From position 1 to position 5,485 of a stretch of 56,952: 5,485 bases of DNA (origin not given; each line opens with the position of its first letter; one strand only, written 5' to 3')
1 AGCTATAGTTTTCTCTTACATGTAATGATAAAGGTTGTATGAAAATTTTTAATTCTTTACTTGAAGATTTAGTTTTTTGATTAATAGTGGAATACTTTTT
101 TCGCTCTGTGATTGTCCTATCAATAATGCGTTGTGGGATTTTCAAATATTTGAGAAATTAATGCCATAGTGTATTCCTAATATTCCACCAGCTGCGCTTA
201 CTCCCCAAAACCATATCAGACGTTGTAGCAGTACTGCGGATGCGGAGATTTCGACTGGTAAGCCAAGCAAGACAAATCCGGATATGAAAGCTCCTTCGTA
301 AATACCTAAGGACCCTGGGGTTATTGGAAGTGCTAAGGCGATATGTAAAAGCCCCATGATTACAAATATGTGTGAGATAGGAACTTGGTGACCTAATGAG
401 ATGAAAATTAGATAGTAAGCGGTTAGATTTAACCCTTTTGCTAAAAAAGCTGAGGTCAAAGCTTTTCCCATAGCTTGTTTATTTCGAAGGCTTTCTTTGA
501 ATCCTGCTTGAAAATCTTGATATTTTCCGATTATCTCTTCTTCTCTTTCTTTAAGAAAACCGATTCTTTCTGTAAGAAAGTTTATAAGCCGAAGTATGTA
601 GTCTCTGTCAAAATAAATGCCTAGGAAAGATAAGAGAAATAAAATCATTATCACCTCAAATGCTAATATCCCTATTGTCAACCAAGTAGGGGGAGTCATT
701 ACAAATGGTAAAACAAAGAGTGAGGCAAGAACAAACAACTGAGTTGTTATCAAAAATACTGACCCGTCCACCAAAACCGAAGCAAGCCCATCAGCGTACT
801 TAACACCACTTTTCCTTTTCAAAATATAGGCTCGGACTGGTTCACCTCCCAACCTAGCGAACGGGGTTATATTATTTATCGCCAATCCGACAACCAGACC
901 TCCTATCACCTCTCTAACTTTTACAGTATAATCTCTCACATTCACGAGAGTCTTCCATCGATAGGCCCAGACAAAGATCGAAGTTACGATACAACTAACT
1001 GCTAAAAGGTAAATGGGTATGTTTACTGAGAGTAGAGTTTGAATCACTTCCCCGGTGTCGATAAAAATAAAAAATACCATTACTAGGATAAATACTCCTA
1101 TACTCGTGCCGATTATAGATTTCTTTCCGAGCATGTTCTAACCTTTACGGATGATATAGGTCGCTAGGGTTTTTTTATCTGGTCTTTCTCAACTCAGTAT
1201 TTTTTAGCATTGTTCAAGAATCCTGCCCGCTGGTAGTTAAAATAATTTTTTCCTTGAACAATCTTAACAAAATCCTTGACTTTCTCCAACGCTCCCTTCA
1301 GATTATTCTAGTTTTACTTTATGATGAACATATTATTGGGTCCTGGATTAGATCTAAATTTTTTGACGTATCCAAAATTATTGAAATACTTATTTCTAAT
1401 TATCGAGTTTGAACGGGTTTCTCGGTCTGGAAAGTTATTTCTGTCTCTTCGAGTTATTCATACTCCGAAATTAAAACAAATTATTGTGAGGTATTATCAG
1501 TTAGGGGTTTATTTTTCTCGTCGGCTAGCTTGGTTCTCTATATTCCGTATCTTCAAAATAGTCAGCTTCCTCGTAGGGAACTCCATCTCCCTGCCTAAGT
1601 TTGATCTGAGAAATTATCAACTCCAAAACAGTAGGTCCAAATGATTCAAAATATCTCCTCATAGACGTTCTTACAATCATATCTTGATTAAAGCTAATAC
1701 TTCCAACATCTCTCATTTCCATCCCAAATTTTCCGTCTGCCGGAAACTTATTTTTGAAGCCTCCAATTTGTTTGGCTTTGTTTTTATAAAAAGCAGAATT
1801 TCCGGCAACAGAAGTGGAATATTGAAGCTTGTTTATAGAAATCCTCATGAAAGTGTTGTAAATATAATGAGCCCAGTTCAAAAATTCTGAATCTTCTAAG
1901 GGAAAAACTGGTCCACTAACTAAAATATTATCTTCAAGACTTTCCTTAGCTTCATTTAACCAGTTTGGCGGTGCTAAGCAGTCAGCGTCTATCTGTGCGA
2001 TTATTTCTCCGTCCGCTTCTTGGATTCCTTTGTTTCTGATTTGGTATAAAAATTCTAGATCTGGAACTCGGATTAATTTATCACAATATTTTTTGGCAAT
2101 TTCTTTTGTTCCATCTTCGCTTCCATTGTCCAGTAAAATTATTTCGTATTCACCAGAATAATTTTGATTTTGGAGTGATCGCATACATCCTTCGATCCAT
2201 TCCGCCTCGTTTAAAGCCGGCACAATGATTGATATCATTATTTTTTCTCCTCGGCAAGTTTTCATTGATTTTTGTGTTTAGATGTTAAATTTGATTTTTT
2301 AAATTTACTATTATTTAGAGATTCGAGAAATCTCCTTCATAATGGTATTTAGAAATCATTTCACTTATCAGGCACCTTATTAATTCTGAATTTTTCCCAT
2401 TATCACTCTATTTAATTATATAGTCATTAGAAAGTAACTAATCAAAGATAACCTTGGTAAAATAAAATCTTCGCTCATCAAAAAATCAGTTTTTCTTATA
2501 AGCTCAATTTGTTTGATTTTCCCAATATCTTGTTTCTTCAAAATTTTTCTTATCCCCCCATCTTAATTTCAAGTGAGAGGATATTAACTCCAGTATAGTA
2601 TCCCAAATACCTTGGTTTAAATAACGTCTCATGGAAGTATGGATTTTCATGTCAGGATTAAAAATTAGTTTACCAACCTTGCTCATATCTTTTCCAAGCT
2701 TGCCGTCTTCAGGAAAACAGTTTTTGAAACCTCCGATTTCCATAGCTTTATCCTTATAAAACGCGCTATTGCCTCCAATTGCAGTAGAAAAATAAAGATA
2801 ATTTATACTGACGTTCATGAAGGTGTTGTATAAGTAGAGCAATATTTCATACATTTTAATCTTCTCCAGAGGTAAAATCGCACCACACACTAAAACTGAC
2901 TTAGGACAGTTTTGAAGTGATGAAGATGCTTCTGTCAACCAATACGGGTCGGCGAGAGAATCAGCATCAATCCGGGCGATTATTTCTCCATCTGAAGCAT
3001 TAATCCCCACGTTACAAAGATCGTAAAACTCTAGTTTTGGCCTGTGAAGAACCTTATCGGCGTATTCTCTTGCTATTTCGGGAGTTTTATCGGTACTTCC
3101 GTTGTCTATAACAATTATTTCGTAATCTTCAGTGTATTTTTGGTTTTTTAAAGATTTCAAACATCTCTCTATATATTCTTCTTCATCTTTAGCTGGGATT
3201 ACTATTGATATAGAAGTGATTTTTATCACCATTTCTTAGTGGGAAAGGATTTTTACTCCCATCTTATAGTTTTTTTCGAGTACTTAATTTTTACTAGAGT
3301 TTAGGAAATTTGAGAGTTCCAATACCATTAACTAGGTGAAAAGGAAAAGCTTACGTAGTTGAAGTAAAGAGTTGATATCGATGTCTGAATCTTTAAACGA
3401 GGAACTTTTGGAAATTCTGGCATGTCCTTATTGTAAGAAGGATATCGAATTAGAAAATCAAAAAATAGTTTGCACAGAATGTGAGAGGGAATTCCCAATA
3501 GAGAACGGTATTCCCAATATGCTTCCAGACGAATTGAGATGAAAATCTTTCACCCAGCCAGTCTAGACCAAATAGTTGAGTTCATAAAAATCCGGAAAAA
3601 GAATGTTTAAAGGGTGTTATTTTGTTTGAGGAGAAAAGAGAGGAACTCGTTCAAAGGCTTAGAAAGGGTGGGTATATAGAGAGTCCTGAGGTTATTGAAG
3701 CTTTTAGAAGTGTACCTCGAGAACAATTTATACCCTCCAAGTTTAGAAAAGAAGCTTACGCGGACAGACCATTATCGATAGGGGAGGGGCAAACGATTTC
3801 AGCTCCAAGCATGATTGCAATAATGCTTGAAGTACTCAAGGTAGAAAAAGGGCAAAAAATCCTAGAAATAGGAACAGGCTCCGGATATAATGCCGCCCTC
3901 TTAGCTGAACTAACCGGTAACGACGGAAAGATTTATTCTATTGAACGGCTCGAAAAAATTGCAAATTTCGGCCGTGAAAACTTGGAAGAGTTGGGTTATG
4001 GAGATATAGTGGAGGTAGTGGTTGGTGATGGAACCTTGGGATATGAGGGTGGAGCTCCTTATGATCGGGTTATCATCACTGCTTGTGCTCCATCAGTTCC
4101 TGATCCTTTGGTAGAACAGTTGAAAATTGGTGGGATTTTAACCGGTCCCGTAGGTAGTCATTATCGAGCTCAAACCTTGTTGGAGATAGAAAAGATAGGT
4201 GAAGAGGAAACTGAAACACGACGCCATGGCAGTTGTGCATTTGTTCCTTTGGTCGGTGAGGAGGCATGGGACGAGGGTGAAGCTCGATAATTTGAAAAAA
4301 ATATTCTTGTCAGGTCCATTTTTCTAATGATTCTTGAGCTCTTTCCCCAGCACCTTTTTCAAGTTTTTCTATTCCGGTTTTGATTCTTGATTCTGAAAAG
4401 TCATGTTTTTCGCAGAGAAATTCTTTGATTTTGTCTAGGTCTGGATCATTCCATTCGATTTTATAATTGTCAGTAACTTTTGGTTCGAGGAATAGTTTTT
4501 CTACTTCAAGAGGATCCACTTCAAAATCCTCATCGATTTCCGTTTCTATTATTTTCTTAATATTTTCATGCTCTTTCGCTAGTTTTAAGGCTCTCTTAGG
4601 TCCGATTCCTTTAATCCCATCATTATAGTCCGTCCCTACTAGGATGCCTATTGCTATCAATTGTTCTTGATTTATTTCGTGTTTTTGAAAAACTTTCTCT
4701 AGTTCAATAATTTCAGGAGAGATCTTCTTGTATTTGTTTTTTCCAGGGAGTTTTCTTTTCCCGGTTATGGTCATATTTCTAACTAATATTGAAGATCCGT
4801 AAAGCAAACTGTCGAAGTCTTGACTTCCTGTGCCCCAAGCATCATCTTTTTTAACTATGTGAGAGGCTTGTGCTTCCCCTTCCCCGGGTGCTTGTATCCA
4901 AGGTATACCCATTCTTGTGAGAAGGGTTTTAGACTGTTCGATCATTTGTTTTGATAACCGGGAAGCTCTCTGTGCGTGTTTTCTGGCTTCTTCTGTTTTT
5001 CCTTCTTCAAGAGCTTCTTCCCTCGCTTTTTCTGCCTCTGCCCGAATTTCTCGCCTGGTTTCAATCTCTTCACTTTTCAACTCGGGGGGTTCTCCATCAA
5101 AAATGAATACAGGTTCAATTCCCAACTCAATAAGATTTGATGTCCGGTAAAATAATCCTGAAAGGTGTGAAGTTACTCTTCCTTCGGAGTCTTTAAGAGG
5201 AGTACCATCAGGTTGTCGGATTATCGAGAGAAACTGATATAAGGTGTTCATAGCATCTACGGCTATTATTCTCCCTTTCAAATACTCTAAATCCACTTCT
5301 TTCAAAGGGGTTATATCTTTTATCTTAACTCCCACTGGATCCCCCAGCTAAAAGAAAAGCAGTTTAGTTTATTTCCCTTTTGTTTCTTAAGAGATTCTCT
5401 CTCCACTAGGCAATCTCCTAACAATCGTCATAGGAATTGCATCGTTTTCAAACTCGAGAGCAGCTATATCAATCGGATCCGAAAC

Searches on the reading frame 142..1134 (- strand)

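Call 23: search_protein_families(library=pfam, proteins=[window:142-1134:-], max_evalue=0.001)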
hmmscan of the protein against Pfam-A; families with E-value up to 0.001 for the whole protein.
window:142-1134:- (330 aa): 1 family
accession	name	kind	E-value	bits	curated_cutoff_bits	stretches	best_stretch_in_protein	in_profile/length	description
PF03706.18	LPG_synthase_TM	-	2.9e-49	168.6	33.4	1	12-316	3-302/302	Lysylphosphatidylglycerol synthase TM region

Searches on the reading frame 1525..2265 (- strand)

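Call 23: search_protein_families(library=pfam, proteins=[window:1525-2265:-], max_evalue=0.001)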
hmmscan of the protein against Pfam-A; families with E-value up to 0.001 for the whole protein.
window:1525-2265:- (246 aa): 4 families
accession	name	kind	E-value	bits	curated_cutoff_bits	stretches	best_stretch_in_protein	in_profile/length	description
PF00535.33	Glycos_transf_2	-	4.2e-27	95.6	23.3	1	12-159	1-159/168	Glycosyl transferase family 2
PF10111.15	Glyco_tranf_2_2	-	1.6e-07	31.6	27.3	1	14-107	5-103/276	Glycosyltransferase like family 2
PF13641.12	Glyco_tranf_2_3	-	1.8e-07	31.8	27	1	11-172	3-179/230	Glycosyltransferase like family 2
PF02709.20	Glyco_transf_7C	-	0.00081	19.4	23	0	146-183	13-47/78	N-terminal domain of galactosyltransferase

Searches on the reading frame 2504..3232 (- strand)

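Call 23: search_protein_families(library=pfam, proteins=[window:2504-3232:-], max_evalue=0.001)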
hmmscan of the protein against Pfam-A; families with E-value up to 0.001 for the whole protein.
window:2504-3232:- (242 aa): 3 families
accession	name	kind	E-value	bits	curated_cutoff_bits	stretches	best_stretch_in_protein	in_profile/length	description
PF00535.33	Glycos_transf_2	-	2.9e-27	96.1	23.3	1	9-161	1-162/168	Glycosyl transferase family 2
PF13641.12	Glyco_tranf_2_3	-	9.3e-08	32.8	27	1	8-106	3-111/230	Glycosyltransferase like family 2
PF10111.15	Glyco_tranf_2_2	-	2.8e-05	24.2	27.3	1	9-97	1-97/276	Glycosyltransferase like family 2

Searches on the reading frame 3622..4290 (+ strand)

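Call 23: search_protein_families(library=pfam, proteins=[window:3622-4290:+], max_evalue=0.001)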
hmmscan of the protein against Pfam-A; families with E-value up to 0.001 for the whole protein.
window:3622-4290:+ (222 aa): 6 families
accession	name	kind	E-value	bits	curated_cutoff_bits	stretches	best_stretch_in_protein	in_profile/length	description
PF01135.25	PCMT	-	5.5e-68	229.3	20.3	1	5-214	2-209/210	Protein-L-isoaspartate(D-aspartate) O-methyltransferase (PCMT)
PF13847.12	Methyltransf_31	-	1.2e-06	28.7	27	1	75-137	2-63/145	Methyltransferase domain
PF01596.23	Methyltransf_3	-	1.4e-05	24.9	22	1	71-138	39-106/204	O-methyltransferase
PF08704.16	GCD14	-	4.4e-05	23.7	26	1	65-136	29-100/247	tRNA methyltransferase complex GCD14 subunit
PF13649.12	Methyltransf_25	-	9.1e-05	23.5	27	1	80-162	1-80/97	Methyltransferase domain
PF01269.23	Fibrillarin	-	0.00016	21.3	27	1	64-112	59-107/227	Fibrillarin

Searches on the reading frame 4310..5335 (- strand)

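Call 23: search_protein_families(library=pfam, proteins=[window:4310-5335:-], max_evalue=0.001)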
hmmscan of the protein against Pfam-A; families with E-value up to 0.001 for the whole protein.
window:4310-5335:- (341 aa): 2 families
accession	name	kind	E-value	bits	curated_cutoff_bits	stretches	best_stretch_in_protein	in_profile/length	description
PF00867.23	XPG_I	-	9.5e-26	90.5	24.9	1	143-236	1-89/89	XPG I-region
PF00752.23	XPG_N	-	1.4e-21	77.3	22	1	5-101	10-101/101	XPG N-terminal domain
